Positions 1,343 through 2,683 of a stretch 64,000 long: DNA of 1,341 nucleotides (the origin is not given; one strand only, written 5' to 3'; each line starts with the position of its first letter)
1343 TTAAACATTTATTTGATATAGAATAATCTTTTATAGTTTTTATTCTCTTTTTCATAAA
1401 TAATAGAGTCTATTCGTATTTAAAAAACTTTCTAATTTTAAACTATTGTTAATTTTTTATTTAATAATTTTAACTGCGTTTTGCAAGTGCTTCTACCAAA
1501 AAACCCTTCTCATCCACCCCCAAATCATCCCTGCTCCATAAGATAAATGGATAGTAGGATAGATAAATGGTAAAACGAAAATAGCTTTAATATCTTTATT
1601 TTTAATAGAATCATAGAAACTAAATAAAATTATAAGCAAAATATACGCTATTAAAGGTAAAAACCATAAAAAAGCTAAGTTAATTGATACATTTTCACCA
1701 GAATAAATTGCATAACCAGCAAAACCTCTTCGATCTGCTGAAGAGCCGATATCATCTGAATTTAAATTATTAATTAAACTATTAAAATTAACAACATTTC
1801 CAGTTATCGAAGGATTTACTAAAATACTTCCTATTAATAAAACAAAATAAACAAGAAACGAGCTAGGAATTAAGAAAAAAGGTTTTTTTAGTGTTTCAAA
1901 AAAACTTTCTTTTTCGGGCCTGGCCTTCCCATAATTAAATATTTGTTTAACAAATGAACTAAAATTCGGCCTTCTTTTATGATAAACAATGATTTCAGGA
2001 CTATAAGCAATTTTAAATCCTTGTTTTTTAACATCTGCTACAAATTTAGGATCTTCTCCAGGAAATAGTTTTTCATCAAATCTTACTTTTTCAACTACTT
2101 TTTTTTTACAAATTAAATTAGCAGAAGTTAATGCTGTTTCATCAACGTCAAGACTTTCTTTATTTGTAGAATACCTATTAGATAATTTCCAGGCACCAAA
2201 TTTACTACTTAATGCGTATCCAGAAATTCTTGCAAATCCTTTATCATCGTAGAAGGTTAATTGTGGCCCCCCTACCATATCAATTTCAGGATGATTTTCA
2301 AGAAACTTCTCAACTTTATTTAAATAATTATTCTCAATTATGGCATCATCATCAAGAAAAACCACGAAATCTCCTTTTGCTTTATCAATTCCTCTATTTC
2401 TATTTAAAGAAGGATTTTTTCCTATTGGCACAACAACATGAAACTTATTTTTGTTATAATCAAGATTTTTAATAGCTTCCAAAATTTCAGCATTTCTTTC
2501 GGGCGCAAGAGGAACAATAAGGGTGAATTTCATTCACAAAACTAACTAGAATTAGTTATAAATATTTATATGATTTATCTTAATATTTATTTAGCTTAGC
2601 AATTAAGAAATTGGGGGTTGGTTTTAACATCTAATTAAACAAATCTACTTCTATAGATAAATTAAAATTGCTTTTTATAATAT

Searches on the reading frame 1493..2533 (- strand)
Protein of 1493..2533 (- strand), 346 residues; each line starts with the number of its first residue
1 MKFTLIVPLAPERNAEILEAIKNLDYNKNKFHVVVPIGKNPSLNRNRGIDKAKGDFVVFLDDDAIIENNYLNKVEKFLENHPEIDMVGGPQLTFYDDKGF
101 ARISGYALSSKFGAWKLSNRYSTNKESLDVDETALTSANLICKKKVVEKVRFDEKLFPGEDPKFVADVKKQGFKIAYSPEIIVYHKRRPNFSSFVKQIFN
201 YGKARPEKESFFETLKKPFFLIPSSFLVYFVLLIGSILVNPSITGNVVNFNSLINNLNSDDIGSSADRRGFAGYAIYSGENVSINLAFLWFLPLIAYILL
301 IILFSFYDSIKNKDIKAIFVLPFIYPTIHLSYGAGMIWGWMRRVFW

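Call 79: search_protein_families(library=pfam, proteins=[window:1493-2533:-], max_evalue=0.001)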
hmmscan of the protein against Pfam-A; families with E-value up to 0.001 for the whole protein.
window:1493-2533:- (346 aa): 5 families
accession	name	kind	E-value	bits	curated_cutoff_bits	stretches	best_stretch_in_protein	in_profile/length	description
PF13641.12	Glyco_tranf_2_3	-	2e-13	51.3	27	1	42-197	73-223/230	Glycosyltransferase like family 2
PF00535.33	Glycos_transf_2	-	1.5e-11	45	23.3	1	15-150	42-167/168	Glycosyl transferase family 2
PF13632.12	Glyco_trans_2_3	-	4e-08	33.8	27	1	56-204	1-142/198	Glycosyl transferase family group 2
PF10111.15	Glyco_tranf_2_2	-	7.5e-06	26.1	27.3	1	41-194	69-225/276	Glycosyltransferase like family 2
PF13506.12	Glyco_transf_21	-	0.00015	21.7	21.7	0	36-95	12-71/174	Glycosyl transferase family 21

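Call 83: find_encoding_contigs(protein=window:1493-2533:-, flank=10000, max_places=2)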
Protein window:1493-2533:- (346 aa): 5 contigs read that carry it; 2 places shown.
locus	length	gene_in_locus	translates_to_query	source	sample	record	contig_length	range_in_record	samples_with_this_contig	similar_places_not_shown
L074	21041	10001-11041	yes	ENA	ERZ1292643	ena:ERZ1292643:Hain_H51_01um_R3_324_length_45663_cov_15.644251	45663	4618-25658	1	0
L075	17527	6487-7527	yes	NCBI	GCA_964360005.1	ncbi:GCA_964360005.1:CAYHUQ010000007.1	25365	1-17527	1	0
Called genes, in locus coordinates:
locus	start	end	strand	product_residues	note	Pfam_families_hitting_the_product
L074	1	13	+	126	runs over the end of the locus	PF04892:VanZ-LLP1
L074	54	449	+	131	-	PF02996:Prefoldin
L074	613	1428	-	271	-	PF01008:IF-2B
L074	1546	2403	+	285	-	PF01944:SpoIIM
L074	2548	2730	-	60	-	-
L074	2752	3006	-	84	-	-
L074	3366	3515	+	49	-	-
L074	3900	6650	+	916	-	PF02516:STT3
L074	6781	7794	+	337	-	PF00953:Glycos_transf_4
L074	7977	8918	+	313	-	PF03706:LPG_synthase_TM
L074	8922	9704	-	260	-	PF00535:Glycos_transf_2, PF13641:Glyco_tranf_2_3 (weak)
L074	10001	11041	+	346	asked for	PF00535:Glycos_transf_2, PF10111:Glyco_tranf_2_2 (weak), PF13641:Glyco_tranf_2_3, PF13632:Glyco_trans_2_3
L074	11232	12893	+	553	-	PF02310:B12-binding (weak), PF04055:Radical_SAM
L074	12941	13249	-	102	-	-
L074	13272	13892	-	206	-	PF00082:Peptidase_S8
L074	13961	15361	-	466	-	PF02310:B12-binding, PF04055:Radical_SAM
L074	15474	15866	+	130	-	PF14251:PterinBD-DUF4346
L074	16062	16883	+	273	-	PF02353:CMAS, PF01209:Ubie_methyltran, PF07021:MetW (weak), PF13489:Methyltransf_23, PF13847:Methyltransf_31, PF08241:Methyltransf_11, PF08242:Methyltransf_12, PF13649:Methyltransf_25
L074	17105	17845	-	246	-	-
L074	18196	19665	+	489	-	PF02885:Glycos_trans_3N, PF00591:Glycos_transf_3, PF07831:PYNP_C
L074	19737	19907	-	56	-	-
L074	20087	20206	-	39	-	-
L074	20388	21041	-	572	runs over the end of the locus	PF00999:Na_H_Exchanger, PF02254:TrkA_N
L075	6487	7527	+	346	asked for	PF00535:Glycos_transf_2, PF10111:Glyco_tranf_2_2 (weak), PF13641:Glyco_tranf_2_3, PF13632:Glyco_trans_2_3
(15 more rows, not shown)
